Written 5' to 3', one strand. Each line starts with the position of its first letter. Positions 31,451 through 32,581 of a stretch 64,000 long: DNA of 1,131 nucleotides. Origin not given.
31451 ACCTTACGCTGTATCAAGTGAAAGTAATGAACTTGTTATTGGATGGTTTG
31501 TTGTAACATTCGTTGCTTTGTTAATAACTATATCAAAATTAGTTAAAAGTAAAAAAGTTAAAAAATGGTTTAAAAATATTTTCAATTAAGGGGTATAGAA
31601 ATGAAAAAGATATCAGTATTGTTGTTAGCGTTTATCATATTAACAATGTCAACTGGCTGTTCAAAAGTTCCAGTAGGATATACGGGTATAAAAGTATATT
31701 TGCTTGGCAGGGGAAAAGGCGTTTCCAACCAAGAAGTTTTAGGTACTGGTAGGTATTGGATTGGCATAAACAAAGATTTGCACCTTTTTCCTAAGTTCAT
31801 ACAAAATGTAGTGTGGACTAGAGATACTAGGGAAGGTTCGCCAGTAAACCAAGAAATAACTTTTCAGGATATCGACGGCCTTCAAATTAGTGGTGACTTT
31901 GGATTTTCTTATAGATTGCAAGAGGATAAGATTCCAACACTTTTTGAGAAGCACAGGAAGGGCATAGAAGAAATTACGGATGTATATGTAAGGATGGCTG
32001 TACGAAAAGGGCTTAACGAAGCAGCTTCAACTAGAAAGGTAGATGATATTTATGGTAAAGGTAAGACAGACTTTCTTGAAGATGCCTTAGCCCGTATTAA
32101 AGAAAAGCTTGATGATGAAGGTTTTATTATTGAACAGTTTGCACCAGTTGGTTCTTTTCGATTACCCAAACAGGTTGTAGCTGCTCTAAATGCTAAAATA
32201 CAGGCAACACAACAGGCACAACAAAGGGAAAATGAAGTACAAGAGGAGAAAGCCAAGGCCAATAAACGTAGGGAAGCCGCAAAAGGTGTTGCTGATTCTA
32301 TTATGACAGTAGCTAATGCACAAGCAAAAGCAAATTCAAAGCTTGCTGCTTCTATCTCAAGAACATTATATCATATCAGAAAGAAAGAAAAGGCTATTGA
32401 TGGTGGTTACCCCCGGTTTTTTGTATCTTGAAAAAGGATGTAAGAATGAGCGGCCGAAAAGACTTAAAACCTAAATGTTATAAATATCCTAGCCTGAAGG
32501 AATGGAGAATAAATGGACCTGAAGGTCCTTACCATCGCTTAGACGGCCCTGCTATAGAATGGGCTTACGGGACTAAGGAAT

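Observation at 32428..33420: Compositionally foreign segment bounded by 46-bp perfect direct repeats and containing freshly expanded 69-bp tandem repeats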

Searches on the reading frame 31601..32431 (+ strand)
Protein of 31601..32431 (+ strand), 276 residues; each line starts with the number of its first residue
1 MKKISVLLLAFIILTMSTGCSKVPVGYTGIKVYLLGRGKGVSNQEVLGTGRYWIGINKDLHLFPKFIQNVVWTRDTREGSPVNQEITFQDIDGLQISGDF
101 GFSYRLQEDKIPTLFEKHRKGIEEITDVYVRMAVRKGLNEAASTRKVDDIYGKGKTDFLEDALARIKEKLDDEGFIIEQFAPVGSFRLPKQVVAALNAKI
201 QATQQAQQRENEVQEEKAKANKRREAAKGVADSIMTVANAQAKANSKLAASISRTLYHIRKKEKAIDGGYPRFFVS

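Call 7: search_protein_families(library=pfam, proteins=[window:31601-32431:+], max_evalue=1)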
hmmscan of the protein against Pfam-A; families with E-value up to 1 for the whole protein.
window:31601-32431:+ (276 aa): 3 families
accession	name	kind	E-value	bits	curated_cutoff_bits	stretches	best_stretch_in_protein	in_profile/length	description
PF01145.31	Band_7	-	1.1e-19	71.6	23.6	1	22-217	2-176/176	SPFH domain / Band 7 family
PF04678.18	MCU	-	0.058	13.9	30.8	1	182-244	29-91/177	Mitochondrial calcium uniporter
PF09139.17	Tam41_Mmp37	-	0.1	12.4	24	1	89-262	165-320/322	Phosphatidate cytidylyltransferase, mitochondrial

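Call 8: search_dna_similar(query=window:31601-32431:+, collection=phages, mode=protein, max_rows=25)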
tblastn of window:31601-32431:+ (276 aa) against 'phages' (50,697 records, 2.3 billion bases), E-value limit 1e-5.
Records with a match: 596; places in all: 596; records where one place covers at least 80% of the query: 308.
Best place of each record, by identity: <60% 596.
By first word of the organism name: Staphylococcus 215; Pseudomonas 73; Klebsiella 45; Erwinia 42; Escherichia 38; Burkholderia 30; Caulobacter 26; Salmonella 24; Prevotella 11; Stx2a-converting 10; and 32 more.
By host as written in the record: - 80; Staphylococcus aureus 76; Pseudomonas aeruginosa 22; Klebsiella pneumoniae 19; Burkholderia sp. 15; Escherichia coli 15; Staphylococcus sp. 15; Erwinia amylovora 14; and 174 more.
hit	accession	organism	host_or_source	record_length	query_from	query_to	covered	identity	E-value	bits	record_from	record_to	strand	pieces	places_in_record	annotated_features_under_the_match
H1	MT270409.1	Phaeobacter phage MD18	Phaeobacter inhibens DSM 17395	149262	14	273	94%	47.3%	5e-64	222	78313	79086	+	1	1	putative transposase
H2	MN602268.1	Bacteriophage DSS3_MAL1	-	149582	20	273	92%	48.0%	5e-64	222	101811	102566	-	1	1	SPFH domain / band 7 family protein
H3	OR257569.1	Ruegeria phage RpAliso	Ruegeria pomeroyi DSS-3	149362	8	273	96%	45.3%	8e-56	198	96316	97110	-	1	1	prohibitin family protein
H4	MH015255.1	Ruegeria phage vB_RpoS-V10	Ruegeria pomeroyi DSS-3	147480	8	273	96%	44.7%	1e-61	215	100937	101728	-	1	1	transposase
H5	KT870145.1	Roseobacter phage DSS3P8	Ruegeria pomeroyi DSS-3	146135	8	273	96%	44.7%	2e-61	215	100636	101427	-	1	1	transposase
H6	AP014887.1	Vibrio phage CKB-S1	Vibrio coralliilyticus strain P1 ...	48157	5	244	87%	49.6%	3e-66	229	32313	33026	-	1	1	putative lipoprotein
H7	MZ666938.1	Desulfovibrio phage ProddE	Desulfovibrio desulfuricans strain ...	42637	16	272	93%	46.1%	1e-63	221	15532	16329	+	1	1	putative prohibitin family protein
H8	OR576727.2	Myxococcus phage Mx1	Myxococcus sp.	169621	1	272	99%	41.9%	3e-57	203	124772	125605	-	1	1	hypothetical protein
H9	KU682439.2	Stenotrophomonas phage vB_SmaS-DLP_6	Stenotrophomonas maltophilia D1571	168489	4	244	87%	46.5%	1e-44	166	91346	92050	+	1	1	transposase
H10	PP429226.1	Rhizobium phage LG08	Agrobacterium radiobacter PL13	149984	4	272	97%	41.1%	1e-50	184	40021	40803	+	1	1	lipoprotein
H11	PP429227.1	Rhizobium phage IG49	Agrobacterium radiobacter PL17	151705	4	272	97%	41.1%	1e-50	184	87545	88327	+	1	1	lipoprotein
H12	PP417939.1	Rhizobium phage IC12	Agrobacterium radiobacter M13 (synonym: ...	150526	4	272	97%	41.1%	3e-50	182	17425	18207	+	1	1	lipoprotein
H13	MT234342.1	Agrobacterium phage OLIVR5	Rhizogenic Agrobacterium biovar 1 ...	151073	4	272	97%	41.1%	3e-50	182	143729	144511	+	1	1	protein QmcA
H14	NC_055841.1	Agrobacterium phage OLIVR5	Rhizogenic Agrobacterium biovar 1 ...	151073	4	272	97%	41.1%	3e-50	182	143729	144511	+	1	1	lipoprotein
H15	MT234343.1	Agrobacterium phage OLIVR6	Rhizogenic Agrobacterium biovar 1 ...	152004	4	272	97%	41.1%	3e-50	182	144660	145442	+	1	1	protein QmcA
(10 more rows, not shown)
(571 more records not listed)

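Call 10: find_related_loci(query=window:31601-32431:+, collection=viral_contigs, flank=6000)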
Query window:31601-32431:+ (276 aa) in viral_contigs; peptide patterns used: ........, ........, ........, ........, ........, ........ (x = any residue, [..] = any of these).
7 stretches matched a pattern, but none encodes a relative of the query by tblastn (E <= 1e-3).

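Call 14: find_encoding_contigs(protein=window:31601-32431:+, flank=6000, max_places=10)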
Protein window:31601-32431:+ (276 aa): no gene with exactly this product is on record in the collection.

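Call 25: find_related_loci(query=window:31601-32431:+, collection=metagenome_contigs, flank=10000)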
Query window:31601-32431:+ (276 aa) in metagenome_contigs; peptide patterns used: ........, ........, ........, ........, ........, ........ (x = any residue, [..] = any of these).
223 stretches matched a pattern, but none encodes a relative of the query by tblastn (E <= 1e-3).

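Call 35: find_homologous_proteins(query=window:31601-32431:+)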
Query window:31601-32431:+ (276 aa): 803 proteins with E <= 0.001 among 3462 candidates; the best 120 are listed.
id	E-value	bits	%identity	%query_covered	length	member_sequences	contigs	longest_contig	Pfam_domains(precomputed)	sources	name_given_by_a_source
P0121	1.2e-176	603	100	100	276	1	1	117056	PF01145.32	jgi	jgi:regulator of protease activity HflC (stomatin/prohibitin superfamily)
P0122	1.7e-112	393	66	99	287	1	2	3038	PF01145.32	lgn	-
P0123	4.6e-93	329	59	96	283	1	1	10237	PF01145.32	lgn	-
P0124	1.1e-85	305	56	98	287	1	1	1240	PF01145.32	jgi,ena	-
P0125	1.5e-85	305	54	96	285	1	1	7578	PF01145.32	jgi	jgi:regulator of protease activity HflC (stomatin/prohibitin superfamily)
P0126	5.6e-80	287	53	93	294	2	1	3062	PF01145.32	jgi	-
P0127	1.3e-79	285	52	96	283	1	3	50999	PF01145.32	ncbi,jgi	-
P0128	2.3e-79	285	52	90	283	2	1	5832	PF01145.32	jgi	-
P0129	3.1e-79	284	51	99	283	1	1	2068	PF01145.32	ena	-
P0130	3.3e-79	284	51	95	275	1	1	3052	PF01145.32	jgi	jgi:regulator of protease activity HflC (stomatin/prohibitin superfamily)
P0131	5.2e-79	283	51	92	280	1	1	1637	PF01145.32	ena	-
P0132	5.3e-79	283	50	97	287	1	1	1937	PF01145.32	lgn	-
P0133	1.6e-78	282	50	96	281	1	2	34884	PF01145.32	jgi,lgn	jgi:regulator of protease activity HflC (stomatin/prohibitin superfamily)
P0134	1.8e-78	282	51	96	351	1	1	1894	PF01145.32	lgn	-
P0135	8.9e-78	279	50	99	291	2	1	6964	PF01145.32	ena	-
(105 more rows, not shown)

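Call 36: find_encoding_contigs(protein=P0122, flank=10000, max_places=4)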
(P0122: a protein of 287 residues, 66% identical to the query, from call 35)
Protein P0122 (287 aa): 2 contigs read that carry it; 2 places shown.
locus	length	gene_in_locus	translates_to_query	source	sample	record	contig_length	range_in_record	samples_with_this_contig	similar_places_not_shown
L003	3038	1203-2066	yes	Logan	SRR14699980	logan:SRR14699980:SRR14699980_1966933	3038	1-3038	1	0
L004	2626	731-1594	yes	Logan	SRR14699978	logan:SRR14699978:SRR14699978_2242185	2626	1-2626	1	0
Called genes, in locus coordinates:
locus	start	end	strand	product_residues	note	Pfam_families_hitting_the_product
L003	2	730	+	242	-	?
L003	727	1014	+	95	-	-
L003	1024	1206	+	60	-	-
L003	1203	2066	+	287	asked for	PF01145:Band_7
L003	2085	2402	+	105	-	-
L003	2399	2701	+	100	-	-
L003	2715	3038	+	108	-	?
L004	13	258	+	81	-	-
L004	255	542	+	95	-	-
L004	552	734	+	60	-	-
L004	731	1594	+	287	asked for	PF01145:Band_7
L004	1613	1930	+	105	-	-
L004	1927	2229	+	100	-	-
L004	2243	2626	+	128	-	?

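Call 37: find_encoding_contigs(protein=P0123, flank=10000, max_places=4)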
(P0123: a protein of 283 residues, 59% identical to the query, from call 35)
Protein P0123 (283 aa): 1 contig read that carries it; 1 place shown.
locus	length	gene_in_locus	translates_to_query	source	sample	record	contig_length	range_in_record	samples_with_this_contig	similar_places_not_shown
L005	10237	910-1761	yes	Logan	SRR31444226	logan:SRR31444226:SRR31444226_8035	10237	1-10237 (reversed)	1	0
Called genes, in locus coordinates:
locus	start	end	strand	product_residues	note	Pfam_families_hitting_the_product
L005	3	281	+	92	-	?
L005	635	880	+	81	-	-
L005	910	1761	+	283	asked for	PF01145:Band_7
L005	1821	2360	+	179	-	-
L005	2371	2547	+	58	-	-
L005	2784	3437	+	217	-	-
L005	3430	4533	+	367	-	PF00534:Glycos_transf_1 (weak)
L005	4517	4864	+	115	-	-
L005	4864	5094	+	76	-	-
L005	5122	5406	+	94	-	-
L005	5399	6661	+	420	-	PF13522:GATase_6 (weak), PF13537:GATase_7, PF02568:ThiI (faint), PF06508:QueC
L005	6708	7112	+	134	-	-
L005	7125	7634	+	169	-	-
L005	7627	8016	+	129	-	-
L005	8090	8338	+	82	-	-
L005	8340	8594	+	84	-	-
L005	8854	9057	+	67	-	-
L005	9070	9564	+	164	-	-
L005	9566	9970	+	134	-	-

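Call 38: find_encoding_contigs(protein=P0125, flank=10000, max_places=4)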
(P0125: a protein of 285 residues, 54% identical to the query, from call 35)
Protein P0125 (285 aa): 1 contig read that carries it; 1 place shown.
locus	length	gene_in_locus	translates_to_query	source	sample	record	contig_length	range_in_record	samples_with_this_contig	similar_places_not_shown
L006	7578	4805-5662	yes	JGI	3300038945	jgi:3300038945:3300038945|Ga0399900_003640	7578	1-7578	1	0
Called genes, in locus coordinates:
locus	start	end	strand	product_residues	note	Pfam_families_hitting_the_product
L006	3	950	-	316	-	?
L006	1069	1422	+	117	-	-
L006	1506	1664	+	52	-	-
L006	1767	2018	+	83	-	-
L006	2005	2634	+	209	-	-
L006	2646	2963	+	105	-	-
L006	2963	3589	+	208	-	-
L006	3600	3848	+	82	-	-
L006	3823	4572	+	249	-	-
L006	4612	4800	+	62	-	-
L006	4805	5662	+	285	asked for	PF01145:Band_7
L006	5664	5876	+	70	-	-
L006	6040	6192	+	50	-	-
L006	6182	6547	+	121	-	-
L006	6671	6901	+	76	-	-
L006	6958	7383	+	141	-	PF22253:DUF6948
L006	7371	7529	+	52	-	-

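Call 40: search_protein_families(library=pfam, proteins=[L003:2085-2402:+, L003:2399-2701:+, L003:2715-3038:+, L005:1821-2360:+, L005:2371-2547:+, L005:2784-3437:+, L006:5664-5876:+, L006:6182-6547:+, L004:2243-2626:+], max_evalue=0.01)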
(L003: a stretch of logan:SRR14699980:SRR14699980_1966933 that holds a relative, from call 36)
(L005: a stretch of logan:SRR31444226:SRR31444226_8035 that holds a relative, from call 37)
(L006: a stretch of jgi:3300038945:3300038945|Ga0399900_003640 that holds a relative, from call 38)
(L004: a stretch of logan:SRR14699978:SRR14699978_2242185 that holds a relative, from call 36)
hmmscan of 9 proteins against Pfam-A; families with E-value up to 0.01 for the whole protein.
L003:2085-2402:+ (105 aa): 0 families

L003:2399-2701:+ (100 aa): 0 families

L003:2715-3038:+ (108 aa): 0 families

L005:1821-2360:+ (179 aa): 0 families

L005:2371-2547:+ (58 aa): 0 families

L005:2784-3437:+ (217 aa): 0 families

L006:5664-5876:+ (70 aa): 2 families
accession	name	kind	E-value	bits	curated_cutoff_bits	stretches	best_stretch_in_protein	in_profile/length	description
PF14143.11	YrhC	-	0.002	18.6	27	1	12-60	17-62/72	YrhC-like protein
PF09991.14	DUF2232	-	0.0082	15.8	27.8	1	9-57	58-106/290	Predicted membrane protein (DUF2232)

L006:6182-6547:+ (121 aa): 0 families

L004:2243-2626:+ (128 aa): 0 families
